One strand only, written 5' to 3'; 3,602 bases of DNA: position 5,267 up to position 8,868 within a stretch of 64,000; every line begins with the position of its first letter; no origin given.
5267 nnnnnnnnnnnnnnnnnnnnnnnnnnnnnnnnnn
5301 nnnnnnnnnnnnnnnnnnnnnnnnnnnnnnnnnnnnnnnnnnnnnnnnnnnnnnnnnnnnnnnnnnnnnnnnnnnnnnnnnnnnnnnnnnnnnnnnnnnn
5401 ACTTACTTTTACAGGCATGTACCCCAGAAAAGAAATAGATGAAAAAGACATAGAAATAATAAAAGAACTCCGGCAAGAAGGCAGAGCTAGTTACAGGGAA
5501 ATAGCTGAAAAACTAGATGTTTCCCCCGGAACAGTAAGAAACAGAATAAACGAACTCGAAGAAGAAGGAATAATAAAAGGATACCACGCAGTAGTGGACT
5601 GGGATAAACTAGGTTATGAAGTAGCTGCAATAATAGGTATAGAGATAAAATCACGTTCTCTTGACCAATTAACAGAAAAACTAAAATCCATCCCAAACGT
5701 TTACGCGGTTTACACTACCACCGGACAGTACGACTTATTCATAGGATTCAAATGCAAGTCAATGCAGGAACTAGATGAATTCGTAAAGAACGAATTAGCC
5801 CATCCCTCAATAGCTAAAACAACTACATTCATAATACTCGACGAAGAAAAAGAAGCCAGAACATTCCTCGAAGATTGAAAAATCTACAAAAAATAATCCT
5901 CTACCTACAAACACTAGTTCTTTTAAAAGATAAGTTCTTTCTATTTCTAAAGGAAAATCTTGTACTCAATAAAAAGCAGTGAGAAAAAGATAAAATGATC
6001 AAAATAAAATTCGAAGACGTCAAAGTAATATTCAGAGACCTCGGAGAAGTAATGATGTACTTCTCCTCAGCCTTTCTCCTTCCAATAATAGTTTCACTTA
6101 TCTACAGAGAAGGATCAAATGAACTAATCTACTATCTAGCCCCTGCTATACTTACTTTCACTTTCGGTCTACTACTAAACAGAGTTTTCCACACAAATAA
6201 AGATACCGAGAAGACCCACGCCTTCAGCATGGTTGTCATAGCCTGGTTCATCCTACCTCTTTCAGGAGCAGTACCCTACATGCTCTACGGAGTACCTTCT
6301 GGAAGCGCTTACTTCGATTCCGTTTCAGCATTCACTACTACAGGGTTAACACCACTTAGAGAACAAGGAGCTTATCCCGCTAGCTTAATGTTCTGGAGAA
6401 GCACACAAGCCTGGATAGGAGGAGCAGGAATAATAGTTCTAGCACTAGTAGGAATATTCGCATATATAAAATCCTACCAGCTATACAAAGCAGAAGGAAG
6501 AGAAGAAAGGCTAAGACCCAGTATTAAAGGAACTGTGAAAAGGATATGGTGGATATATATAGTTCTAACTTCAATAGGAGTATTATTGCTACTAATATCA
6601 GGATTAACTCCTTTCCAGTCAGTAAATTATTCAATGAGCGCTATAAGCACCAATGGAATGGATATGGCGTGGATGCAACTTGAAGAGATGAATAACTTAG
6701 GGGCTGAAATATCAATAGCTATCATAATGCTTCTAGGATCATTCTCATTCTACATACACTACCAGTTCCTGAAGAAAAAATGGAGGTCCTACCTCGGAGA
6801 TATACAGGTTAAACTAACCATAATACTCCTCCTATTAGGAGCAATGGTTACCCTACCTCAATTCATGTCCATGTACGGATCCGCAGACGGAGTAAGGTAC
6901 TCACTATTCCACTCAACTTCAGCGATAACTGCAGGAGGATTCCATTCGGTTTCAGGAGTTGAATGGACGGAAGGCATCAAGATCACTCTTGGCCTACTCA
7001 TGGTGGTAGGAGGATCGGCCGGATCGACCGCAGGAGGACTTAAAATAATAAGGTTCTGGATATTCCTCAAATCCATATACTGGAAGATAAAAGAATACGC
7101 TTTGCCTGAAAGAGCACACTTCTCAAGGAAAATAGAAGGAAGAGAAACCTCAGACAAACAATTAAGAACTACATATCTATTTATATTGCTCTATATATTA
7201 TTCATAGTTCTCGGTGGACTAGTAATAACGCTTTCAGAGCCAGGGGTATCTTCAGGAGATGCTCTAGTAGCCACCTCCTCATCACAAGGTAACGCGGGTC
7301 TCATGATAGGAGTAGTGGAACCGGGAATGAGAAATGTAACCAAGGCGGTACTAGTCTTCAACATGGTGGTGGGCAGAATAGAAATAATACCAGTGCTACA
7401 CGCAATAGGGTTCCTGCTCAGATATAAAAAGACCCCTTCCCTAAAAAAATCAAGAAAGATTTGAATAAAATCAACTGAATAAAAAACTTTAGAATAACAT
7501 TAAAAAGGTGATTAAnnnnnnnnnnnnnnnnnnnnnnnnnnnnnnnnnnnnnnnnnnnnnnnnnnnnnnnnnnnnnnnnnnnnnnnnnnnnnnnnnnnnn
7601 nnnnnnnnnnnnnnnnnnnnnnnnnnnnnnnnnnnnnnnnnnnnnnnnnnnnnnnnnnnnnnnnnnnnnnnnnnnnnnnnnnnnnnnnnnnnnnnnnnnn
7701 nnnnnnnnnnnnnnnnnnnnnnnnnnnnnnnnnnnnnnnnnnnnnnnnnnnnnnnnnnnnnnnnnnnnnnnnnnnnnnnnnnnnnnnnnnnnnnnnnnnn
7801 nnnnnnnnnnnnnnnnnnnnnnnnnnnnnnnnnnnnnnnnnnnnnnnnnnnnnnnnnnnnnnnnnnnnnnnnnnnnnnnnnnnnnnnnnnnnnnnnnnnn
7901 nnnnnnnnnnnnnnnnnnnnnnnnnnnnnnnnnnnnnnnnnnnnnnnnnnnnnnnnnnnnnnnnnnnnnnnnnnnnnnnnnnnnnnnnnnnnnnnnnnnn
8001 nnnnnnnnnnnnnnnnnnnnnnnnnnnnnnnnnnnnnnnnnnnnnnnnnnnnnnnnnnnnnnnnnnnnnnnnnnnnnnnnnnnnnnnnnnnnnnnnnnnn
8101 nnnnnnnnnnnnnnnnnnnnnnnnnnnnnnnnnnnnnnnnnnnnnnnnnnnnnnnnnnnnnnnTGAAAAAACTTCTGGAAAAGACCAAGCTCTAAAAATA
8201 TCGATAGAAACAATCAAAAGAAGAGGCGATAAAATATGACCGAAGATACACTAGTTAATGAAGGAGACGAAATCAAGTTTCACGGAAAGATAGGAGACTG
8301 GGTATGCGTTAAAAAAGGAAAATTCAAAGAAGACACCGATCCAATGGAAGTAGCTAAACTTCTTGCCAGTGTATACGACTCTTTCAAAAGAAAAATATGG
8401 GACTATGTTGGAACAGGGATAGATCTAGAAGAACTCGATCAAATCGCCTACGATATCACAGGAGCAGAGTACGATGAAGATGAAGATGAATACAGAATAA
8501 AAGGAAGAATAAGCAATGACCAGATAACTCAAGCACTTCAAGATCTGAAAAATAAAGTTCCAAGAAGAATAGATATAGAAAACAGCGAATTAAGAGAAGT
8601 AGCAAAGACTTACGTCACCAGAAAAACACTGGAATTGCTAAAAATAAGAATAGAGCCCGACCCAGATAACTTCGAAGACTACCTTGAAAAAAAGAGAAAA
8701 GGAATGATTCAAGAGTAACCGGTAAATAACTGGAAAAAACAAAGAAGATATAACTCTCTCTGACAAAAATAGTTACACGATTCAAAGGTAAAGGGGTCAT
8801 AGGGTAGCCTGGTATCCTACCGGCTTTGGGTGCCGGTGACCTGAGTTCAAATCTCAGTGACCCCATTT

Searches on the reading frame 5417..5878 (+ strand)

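Call 43: search_protein_families(library=pfam, proteins=[window:5417-5878:+], max_evalue=0.00001)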
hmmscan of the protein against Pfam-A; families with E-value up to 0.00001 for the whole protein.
window:5417-5878:+ (153 aa): 13 families
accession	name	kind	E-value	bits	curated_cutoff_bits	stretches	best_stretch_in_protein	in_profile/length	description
PF13412.12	HTH_24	-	1.2e-17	63.6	21.9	1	8-54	2-48/48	Winged helix-turn-helix DNA-binding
PF01037.27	AsnC_trans_reg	-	7.1e-16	58.3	25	1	73-142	1-72/73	Lrp/AsnC ligand binding domain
PF13404.12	HTH_AsnC-type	-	1.1e-13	51.1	27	1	7-48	1-42/42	AsnC-type helix-turn-helix domain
PF08220.18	HTH_DeoR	-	6.5e-10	39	21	1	13-57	4-48/57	DeoR-like helix-turn-helix domain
PF08279.18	HTH_11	-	3.2e-08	33.8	25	1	13-52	4-44/55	HTH domain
PF12840.13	HTH_20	-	2e-07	31.3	27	1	13-54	8-49/51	Helix-turn-helix domain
PF13518.12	HTH_28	-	3.7e-07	30.6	25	1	12-52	3-41/52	Helix-turn-helix domain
PF01047.28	MarR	-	8.4e-07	29.2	24.6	1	12-54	6-48/59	MarR family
PF25212.1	HVO_A0114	-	1.3e-06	28.6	27.6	1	5-54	18-67/84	HVO_A0114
PF08281.18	Sigma70_r4_2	-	2.1e-06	27.7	25.7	1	18-44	21-47/54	Sigma-70, region 4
PF13936.12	HTH_38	-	2.5e-06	27.6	27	1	5-42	3-39/44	Helix-turn-helix domain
PF13384.12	HTH_23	-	3.4e-06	27.1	24.6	1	13-52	9-46/50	Homeodomain-like domain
PF01022.26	HTH_5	-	4.2e-06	27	22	1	12-54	5-46/47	Bacterial regulatory protein, arsR family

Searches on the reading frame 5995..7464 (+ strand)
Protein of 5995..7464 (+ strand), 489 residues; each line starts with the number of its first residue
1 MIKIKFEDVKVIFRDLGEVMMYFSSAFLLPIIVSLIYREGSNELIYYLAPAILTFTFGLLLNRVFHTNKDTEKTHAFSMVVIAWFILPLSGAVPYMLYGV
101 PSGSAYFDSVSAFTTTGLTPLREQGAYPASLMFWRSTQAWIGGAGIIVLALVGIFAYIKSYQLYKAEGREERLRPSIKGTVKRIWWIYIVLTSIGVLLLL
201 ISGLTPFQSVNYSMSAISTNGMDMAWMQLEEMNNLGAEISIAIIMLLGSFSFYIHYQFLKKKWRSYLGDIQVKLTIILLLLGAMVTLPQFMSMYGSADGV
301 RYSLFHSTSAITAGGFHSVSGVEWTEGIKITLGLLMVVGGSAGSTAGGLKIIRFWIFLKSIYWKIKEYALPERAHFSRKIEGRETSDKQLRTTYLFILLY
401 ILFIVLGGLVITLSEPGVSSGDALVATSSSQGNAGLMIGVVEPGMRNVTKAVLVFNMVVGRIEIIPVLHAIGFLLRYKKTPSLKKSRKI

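Call 14: search_protein_families(library=ncbifam, proteins=[window:5995-7464:+], max_evalue=0.00001)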
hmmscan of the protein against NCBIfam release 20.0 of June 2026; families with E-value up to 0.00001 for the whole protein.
window:5995-7464:+ (489 aa): 2 families
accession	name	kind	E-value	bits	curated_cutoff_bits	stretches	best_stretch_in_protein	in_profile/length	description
TIGR00933.1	2a38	subfamily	1.3e-69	235.2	331.15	1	102-461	16-391/391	TrkH family potassium uptake protein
NF008020.0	PRK10750.1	equivalog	1.9e-51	175.7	866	1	10-468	4-473/483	Trk system potassium transporter TrkH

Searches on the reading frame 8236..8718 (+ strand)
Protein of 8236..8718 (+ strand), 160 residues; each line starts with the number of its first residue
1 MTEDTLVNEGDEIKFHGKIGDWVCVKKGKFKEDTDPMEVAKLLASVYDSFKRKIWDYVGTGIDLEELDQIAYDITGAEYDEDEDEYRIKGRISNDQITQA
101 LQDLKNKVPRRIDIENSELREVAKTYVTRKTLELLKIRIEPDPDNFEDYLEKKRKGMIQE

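Call 43: search_protein_families(library=pfam, proteins=[window:8236-8718:+], max_evalue=0.00001)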
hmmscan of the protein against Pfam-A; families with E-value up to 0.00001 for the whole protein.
window:8236-8718:+ (160 aa): 1 family
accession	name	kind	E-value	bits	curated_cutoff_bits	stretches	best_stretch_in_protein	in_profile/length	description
PF10869.13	DUF2666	-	1.6e-17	64.5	23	1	11-152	2-134/135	Domain of unknown function (DUF2666)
